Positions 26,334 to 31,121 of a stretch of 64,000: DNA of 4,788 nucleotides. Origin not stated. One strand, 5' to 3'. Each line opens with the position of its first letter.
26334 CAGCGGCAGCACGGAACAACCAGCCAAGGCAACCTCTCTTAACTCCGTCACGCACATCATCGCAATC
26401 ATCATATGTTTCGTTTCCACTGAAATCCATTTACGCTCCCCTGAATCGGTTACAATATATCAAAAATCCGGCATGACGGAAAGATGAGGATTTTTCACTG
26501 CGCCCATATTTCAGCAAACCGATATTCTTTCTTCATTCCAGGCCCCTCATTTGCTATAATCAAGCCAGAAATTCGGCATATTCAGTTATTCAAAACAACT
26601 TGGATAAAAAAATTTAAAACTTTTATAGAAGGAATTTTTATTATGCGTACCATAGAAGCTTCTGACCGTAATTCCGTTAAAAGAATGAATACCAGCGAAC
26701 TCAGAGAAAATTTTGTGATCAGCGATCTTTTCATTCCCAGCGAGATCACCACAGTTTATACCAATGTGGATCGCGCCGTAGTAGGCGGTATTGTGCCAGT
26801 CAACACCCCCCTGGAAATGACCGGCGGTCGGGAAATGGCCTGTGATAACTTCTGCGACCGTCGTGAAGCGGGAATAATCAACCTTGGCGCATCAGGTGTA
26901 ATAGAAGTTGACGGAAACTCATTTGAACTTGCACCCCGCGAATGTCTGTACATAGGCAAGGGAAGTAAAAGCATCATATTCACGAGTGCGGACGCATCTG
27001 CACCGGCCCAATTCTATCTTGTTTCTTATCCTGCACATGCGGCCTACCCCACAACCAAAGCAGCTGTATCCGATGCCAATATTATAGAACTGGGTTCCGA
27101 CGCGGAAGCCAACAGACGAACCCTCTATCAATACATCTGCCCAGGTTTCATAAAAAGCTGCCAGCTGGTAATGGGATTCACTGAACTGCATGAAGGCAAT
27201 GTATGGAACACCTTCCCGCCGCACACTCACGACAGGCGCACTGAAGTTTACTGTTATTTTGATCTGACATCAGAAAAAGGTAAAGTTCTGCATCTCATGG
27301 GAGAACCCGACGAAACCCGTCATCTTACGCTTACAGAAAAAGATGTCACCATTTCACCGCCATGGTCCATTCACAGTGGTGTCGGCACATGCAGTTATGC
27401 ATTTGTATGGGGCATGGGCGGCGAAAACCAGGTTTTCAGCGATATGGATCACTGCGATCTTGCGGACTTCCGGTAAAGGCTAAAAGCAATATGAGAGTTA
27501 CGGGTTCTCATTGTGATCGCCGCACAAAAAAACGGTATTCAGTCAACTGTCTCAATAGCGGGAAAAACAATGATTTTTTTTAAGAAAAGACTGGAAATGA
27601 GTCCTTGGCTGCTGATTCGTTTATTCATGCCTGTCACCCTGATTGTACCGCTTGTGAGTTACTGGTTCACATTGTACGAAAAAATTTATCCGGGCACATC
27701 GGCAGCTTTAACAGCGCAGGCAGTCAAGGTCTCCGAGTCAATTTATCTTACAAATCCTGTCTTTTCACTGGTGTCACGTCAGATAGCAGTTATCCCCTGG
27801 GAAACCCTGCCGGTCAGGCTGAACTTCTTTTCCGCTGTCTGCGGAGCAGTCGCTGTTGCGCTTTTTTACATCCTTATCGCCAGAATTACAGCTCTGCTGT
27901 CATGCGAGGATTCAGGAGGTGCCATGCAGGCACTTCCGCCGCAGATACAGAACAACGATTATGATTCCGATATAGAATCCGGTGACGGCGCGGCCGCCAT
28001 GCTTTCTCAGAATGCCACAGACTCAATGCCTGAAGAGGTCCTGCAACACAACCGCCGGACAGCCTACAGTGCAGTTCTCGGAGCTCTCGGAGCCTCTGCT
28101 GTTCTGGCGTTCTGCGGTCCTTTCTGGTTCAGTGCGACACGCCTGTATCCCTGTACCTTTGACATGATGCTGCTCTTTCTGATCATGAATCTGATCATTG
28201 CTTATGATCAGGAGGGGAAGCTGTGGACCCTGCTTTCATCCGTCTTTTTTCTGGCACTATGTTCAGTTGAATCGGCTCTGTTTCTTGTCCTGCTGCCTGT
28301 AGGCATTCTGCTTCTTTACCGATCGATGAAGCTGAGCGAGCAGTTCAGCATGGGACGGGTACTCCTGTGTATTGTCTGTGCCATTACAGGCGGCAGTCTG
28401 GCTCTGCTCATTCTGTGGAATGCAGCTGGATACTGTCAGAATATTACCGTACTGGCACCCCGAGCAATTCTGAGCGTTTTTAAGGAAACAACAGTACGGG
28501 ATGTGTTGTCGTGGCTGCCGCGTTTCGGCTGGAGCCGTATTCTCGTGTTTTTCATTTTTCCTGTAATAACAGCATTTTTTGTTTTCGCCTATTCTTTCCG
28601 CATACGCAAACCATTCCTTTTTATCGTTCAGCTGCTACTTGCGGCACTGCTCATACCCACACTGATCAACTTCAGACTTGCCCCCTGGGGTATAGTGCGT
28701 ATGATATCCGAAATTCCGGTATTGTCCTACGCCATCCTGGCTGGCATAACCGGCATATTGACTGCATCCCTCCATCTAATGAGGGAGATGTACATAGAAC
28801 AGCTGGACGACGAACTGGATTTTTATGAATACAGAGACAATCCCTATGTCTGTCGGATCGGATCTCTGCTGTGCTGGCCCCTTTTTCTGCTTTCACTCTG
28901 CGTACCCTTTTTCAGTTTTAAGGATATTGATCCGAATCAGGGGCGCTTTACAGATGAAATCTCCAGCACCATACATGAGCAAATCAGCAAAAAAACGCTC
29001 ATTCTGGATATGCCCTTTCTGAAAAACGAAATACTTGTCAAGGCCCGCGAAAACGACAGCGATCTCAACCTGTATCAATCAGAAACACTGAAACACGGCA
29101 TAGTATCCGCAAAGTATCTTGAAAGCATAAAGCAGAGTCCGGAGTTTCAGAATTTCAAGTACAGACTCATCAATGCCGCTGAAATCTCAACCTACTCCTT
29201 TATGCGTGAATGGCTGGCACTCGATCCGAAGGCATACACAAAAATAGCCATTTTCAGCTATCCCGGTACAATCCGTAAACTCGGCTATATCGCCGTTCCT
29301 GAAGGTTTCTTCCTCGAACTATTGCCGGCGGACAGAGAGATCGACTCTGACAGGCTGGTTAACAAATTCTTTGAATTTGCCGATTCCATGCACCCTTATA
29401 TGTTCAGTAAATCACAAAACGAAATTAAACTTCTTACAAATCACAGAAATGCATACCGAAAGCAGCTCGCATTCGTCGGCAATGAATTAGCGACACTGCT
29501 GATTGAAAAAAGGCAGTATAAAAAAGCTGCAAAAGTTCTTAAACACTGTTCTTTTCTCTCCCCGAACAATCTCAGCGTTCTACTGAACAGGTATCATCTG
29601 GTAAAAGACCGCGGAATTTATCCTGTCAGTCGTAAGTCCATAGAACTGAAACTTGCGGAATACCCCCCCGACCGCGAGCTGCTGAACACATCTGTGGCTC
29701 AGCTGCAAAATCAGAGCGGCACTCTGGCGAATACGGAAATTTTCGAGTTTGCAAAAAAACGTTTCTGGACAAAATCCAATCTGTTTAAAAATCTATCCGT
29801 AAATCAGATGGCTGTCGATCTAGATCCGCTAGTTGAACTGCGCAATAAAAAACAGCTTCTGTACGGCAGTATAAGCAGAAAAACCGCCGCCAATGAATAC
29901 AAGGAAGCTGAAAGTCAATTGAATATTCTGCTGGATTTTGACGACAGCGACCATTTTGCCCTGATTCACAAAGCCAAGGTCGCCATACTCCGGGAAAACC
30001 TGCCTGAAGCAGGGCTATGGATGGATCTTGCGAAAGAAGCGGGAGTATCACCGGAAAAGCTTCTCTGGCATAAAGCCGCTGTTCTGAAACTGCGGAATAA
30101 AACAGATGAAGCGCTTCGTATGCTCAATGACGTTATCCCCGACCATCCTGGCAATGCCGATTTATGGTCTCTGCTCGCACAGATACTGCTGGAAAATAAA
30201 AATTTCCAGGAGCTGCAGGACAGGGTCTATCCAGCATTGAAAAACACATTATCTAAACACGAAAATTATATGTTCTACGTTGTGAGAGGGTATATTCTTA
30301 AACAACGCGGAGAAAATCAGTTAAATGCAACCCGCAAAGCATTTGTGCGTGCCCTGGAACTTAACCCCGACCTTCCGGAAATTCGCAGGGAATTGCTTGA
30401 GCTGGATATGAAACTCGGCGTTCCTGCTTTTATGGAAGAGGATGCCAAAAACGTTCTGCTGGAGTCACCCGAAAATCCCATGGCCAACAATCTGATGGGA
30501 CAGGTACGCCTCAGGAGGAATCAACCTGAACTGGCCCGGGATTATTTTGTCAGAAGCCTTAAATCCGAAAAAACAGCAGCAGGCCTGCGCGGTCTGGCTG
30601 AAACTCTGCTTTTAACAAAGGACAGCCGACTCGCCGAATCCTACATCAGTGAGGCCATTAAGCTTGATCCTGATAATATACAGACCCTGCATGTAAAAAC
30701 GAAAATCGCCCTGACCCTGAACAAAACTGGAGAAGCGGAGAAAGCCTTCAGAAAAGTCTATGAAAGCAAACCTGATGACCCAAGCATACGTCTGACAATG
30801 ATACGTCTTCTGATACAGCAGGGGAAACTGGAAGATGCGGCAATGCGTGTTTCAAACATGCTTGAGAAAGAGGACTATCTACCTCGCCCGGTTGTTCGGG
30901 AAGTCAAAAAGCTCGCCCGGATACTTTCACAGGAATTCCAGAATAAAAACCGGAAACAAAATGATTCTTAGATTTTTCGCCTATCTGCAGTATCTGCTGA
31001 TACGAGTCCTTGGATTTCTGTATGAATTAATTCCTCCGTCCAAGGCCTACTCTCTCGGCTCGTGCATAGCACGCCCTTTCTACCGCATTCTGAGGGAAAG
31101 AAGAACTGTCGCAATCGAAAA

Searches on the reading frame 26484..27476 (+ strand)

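Call 40: search_protein_families(library=pfam, proteins=[window:26484-27476:+], max_evalue=0.00001)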
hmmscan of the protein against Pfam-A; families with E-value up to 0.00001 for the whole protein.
window:26484-27476:+ (330 aa): 1 family
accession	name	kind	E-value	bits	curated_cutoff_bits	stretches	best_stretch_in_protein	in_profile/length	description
PF04962.18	KduI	-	4.5e-26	92.2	23.9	1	92-323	15-259/262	KduI/IolB family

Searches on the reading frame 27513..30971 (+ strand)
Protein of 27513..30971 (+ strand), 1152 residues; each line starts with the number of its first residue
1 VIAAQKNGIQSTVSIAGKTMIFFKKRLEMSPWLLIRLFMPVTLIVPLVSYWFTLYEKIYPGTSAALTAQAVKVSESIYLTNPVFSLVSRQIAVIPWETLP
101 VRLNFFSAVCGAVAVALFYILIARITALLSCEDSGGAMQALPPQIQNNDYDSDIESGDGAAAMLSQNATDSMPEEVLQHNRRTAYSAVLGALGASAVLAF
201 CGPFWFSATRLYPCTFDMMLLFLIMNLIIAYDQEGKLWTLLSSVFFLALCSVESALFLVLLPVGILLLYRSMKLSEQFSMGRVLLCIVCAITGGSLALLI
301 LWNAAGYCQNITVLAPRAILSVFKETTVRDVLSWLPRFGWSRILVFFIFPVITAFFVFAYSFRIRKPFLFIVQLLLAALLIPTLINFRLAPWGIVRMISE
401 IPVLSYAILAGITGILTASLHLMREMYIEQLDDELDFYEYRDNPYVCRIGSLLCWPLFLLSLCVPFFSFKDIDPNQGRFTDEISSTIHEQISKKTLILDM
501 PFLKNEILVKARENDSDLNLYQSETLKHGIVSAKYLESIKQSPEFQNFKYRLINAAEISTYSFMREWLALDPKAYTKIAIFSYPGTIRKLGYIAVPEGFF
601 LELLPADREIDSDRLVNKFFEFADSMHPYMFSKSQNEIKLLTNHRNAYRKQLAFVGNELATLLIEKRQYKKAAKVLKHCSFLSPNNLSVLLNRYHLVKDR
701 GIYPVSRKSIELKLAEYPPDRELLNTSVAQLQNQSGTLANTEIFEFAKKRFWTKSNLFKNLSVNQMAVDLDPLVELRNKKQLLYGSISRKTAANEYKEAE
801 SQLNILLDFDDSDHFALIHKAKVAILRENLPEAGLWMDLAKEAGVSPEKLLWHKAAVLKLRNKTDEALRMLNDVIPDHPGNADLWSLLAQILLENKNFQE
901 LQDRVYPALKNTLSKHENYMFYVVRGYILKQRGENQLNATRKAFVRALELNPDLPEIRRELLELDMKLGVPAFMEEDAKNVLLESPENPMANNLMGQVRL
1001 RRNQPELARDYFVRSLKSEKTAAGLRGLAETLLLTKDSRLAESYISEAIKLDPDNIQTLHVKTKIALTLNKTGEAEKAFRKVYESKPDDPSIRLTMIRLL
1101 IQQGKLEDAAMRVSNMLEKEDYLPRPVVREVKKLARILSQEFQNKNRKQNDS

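Call 8: search_protein_families(library=ncbifam, proteins=[window:27513-30971:+])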
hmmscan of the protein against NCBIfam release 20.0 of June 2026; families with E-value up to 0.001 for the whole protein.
window:27513-30971:+ (1152 aa): 10 families
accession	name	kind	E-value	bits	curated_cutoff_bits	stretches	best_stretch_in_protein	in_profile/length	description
TIGR02917.1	PEP_TPR_lipo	equivalog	7.8e-22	77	312.2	2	994-1119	130-256/899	XrtA/PEP-CTERM system TPR-repeat protein PrsT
NF052400.1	M48_BAM_BepA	equivalog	8.6e-13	47.9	570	2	734-899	261-426/483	beta-barrel assembly-enhancing protease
TIGR02521.1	type_IV_pilW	equivalog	1.1e-09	38.2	154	1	1028-1122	37-131/234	type IV pilus biogenesis/stability protein PilW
NF040959.1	MamA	equivalog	3.7e-08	33.1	200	0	1035-1111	84-160/204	magnetosome protein MamA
TIGR03939.1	PGA_TPR_OMP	equivalog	9.1e-08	30.8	366.65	1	865-980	103-213/800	poly-beta-1,6 N-acetyl-D-glucosamine export porin PgaA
NF052415.1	T3SS_chap_SctY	equivalog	1.7e-07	31.7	70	0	1052-1119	2-69/106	type III secretion apparatus assembly chaperone SctY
TIGR00540.1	TPR_hemY_coli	hypoth_equivalog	8.2e-06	24.8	142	0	976-1044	313-381/385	heme biosynthesis-associated TPR protein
TIGR00990.1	3a0801s09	subfamily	3.7e-05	22.5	757.25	0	1022-1107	333-416/615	mitochondrial import receptor subunit TOM70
NF008757.0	PRK11788.1-5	equivalog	7.5e-05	22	363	0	1028-1104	186-262/388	lipopolysaccharide assembly protein LapB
NF033920.0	C39_PA2778_fam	equivalog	0.00056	19.4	150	0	984-1053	185-255/255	PA2778 family cysteine peptidase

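Call 9: search_protein_families(library=pfam, proteins=[window:27513-30971:+])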
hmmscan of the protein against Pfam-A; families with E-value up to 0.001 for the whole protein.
window:27513-30971:+ (1152 aa): 16 families
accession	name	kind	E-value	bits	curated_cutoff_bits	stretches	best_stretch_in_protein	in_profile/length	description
PF14559.12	TPR_19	-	2e-19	70.1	25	2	1070-1110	5-45/68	Tetratricopeptide repeat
PF13428.12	TPR_14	-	3.4e-16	58.5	23.5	0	850-891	3-44/44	Tetratricopeptide repeat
PF13432.12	TPR_16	-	4.6e-15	56.2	32.7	0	995-1055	3-64/65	Tetratricopeptide repeat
PF23914.1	TPR_CcmH_CycH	-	2.2e-12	47.5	42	0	1064-1109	58-103/158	Cytochrome c-type biogenesis protein H TPR domain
PF07719.23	TPR_2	-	2.1e-09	37.2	27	0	1022-1055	1-34/34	Tetratricopeptide repeat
PF13181.12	TPR_8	-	6.4e-09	35.7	25.7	0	1064-1089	9-34/34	Tetratricopeptide repeat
PF13431.12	TPR_17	-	6.4e-08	32.7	24.4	0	874-900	5-31/34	Tetratricopeptide repeat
PF11028.14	TMEM260-like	-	7.4e-08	32.8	24.2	1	81-271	20-173/179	Protein O-mannosyl-transferase TMEM260-like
PF25060.1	ARM_TT21_2nd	-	7.5e-08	32.6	27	0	1044-1110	45-110/270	Tetratricopeptide repeat protein 21 second ARM domain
PF12895.13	ANAPC3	-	1.9e-07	31.7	27.2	0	1028-1081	29-81/82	Anaphase-promoting complex, cyclosome, subunit 3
PF00515.34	TPR_1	-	2e-07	31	27.8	0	1024-1055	3-34/34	Tetratricopeptide repeat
PF24575.1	TPR_Slam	-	2.2e-07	31.7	35.2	0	1054-1110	45-101/104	Surface lipoprotein assembly modifier, N-terminal TPR repeats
PF13424.12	TPR_12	-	2.3e-06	28.2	30.1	0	1021-1084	2-73/77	Tetratricopeptide repeat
PF13414.12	TPR_11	-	0.00011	22.3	26.8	0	935-960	8-33/42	TPR repeat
PF25062.1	ARM_TT21_N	-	0.00022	21.5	40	0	1018-1117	96-195/222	Tetratricopeptide repeat protein 21 N-terminal ARM repeat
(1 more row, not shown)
